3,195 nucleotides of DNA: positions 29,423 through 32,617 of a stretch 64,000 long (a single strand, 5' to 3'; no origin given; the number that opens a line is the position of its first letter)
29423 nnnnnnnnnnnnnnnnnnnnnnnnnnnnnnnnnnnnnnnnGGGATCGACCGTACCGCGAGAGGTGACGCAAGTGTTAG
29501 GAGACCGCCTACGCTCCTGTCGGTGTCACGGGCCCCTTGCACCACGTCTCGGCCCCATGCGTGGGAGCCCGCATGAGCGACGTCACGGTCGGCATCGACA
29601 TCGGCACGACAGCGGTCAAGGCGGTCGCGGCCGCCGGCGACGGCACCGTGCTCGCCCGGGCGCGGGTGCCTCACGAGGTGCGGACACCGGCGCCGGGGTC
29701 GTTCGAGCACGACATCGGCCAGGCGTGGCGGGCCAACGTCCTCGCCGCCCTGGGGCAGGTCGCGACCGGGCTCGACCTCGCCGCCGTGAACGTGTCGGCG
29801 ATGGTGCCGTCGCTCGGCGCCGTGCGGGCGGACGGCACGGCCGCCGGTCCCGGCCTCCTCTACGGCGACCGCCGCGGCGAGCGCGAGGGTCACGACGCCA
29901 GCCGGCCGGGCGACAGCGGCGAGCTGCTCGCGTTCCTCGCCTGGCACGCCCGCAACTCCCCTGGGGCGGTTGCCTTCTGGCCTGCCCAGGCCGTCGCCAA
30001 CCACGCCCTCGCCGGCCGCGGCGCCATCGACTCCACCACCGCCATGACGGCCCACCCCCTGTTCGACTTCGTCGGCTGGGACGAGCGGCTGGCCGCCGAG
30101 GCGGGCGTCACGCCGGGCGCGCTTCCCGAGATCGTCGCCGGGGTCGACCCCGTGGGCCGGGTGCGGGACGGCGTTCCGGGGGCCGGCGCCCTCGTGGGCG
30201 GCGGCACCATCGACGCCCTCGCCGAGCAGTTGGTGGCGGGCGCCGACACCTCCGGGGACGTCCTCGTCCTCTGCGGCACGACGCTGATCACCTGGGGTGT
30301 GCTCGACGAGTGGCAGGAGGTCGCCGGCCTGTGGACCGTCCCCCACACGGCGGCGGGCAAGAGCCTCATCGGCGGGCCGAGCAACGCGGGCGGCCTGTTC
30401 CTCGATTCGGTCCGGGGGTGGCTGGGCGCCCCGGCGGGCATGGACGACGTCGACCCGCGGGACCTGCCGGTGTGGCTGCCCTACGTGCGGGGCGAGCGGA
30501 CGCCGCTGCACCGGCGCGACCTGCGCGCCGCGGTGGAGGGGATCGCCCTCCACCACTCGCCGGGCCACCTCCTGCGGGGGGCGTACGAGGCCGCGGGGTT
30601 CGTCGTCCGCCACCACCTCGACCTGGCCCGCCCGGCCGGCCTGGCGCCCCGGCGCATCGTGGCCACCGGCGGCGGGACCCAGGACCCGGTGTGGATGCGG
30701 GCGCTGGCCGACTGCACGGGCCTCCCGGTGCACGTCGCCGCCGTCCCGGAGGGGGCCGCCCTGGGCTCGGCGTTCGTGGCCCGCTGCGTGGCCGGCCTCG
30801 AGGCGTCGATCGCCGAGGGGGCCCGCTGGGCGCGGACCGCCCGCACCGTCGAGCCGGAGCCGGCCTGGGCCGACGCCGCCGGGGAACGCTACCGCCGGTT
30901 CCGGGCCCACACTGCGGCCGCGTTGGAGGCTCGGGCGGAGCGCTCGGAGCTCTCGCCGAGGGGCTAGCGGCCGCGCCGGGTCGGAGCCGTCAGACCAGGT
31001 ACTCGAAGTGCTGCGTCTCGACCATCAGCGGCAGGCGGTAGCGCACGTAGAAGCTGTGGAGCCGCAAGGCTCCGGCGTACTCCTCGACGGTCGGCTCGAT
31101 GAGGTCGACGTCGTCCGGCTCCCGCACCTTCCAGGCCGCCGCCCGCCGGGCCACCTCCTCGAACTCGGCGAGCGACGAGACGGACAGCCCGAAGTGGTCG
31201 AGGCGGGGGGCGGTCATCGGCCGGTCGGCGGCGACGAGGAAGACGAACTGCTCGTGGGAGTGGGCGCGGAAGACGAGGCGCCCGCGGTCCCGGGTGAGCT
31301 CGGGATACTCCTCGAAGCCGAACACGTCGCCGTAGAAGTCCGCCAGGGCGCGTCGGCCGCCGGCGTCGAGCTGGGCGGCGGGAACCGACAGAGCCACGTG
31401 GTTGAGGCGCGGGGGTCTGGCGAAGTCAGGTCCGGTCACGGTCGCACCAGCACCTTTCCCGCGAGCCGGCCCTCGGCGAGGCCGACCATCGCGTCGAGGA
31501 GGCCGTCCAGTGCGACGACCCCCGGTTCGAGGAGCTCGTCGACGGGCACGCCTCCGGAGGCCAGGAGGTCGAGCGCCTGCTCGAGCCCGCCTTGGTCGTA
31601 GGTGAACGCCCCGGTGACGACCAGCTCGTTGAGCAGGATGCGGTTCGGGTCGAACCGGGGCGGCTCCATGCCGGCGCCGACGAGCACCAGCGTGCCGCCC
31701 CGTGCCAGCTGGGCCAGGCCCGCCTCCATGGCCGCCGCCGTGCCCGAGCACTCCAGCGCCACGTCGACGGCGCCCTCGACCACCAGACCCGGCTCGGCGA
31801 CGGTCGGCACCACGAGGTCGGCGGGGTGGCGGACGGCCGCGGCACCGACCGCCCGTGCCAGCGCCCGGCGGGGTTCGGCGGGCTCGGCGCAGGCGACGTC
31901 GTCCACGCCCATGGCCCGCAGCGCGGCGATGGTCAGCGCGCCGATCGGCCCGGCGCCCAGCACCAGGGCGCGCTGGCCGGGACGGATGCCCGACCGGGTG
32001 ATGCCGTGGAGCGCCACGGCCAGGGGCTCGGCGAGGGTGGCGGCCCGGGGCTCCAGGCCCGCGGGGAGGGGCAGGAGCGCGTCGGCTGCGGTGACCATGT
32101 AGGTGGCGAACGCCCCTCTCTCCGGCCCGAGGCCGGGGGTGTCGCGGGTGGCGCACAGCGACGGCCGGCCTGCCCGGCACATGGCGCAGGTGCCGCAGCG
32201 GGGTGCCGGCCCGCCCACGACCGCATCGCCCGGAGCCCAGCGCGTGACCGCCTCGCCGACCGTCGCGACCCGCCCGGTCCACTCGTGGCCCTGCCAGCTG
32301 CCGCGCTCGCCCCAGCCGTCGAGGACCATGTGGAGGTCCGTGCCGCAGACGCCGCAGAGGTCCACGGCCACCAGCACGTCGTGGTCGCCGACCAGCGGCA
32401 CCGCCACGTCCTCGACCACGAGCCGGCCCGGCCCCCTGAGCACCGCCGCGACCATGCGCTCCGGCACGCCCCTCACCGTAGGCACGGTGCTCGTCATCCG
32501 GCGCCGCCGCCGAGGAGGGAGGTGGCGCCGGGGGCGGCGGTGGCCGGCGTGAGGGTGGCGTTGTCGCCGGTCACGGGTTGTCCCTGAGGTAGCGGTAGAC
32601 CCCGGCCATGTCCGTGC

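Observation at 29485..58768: Nine copies of one 16-bp palindromic box mark every promoter region of a 30-kb catabolic block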

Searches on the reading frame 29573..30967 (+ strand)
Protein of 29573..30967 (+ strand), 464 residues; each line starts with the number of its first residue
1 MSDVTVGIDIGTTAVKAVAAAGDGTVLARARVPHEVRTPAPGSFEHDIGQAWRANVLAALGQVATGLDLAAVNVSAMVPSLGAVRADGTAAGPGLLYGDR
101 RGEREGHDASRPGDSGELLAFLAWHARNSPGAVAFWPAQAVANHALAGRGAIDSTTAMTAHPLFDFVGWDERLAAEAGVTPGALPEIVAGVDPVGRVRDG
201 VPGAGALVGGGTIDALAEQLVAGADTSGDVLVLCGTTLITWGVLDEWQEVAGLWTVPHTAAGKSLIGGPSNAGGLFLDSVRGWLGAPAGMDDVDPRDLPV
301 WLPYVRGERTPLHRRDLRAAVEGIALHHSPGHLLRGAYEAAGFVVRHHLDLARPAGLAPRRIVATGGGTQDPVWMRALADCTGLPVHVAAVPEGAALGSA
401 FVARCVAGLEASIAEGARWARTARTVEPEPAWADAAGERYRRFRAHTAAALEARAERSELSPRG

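Call 10: search_protein_families(library=pfam, proteins=[window:29573-30967:+])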
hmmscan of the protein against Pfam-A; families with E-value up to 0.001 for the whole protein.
window:29573-30967:+ (464 aa): 2 families
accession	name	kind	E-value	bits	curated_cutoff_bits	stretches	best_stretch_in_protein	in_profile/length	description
PF02782.22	FGGY_C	-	9.2e-24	84.7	27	1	295-403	85-194/198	FGGY family of carbohydrate kinases, C-terminal domain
PF00370.27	FGGY_N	-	6.3e-10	39.5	28.8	1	5-75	2-71/245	FGGY family of carbohydrate kinases, N-terminal domain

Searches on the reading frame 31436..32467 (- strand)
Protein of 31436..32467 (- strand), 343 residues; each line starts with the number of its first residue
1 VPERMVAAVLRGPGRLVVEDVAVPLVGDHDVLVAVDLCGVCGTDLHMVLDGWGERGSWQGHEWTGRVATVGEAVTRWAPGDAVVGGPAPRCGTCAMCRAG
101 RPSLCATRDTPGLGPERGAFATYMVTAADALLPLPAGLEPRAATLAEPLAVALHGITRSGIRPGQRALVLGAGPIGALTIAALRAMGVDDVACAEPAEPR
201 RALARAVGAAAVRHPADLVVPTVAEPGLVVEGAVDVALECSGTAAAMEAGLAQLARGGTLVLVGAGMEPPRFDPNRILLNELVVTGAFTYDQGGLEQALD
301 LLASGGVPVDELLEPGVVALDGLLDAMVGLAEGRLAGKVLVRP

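Call 10: search_protein_families(library=pfam, proteins=[window:31436-32467:-])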
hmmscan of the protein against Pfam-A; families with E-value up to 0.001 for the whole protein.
window:31436-32467:- (343 aa): 4 families
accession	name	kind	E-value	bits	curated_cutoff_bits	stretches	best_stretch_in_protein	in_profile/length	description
PF08240.17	ADH_N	-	4.9e-24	85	23.5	1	27-135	1-103/104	Alcohol dehydrogenase GroES-like domain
PF00107.32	ADH_zinc_N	-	9e-21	74.6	31.8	1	174-303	1-128/129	Zinc-binding dehydrogenase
PF16912.11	Glu_dehyd_C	-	4.3e-11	43.1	34.9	1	158-267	26-133/211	Glucose dehydrogenase C-terminus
PF13602.12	ADH_zinc_N_2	-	3.9e-05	25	27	1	230-341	19-134/134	Zinc-binding dehydrogenase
